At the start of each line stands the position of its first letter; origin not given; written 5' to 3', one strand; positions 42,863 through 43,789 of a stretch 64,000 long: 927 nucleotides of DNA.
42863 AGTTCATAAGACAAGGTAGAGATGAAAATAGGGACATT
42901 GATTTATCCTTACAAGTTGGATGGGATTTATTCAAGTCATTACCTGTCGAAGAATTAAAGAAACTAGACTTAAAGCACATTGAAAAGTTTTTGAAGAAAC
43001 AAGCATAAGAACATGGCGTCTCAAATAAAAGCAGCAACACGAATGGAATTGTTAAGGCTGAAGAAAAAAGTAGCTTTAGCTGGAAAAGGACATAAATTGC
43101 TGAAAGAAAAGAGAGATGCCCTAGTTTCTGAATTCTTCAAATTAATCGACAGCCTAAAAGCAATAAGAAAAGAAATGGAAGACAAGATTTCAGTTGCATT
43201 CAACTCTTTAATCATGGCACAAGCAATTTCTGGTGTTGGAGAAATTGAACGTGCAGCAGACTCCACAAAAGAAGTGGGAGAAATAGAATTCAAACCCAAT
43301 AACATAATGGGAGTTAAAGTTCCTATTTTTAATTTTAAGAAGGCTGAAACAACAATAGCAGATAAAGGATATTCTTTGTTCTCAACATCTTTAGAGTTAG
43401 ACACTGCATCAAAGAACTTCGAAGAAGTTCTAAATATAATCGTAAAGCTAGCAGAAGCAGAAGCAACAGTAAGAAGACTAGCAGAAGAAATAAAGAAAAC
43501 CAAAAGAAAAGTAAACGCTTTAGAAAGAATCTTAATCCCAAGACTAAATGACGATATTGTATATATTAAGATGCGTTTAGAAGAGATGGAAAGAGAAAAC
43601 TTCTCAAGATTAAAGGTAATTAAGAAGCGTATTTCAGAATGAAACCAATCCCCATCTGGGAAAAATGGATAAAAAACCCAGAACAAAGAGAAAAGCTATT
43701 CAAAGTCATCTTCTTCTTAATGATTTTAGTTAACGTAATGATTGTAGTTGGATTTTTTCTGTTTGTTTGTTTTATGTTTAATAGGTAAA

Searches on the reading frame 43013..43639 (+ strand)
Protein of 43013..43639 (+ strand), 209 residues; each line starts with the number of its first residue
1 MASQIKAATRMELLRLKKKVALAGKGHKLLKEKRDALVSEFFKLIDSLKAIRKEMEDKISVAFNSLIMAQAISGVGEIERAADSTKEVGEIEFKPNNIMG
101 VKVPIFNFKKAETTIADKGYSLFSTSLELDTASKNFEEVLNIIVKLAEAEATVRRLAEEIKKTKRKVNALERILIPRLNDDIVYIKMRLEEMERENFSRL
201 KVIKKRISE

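Call 60: search_protein_families(library=pfam, proteins=[window:43013-43639:+], max_evalue=0.01)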
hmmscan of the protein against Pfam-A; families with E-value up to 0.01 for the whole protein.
window:43013-43639:+ (209 aa): 3 families
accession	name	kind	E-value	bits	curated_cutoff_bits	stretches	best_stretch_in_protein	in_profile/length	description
PF01813.22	ATP-synt_D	-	3.7e-62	210.1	25.7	1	12-205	1-196/196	ATP synthase subunit D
PF10157.14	BORCS6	-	0.00099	19.7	35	1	123-171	53-101/101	BLOC-1-related complex sub-unit 6 C-terminal helix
PF08580.15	KAR9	-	0.0014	17.7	24.3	1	28-112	238-321/683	Yeast cortical protein KAR9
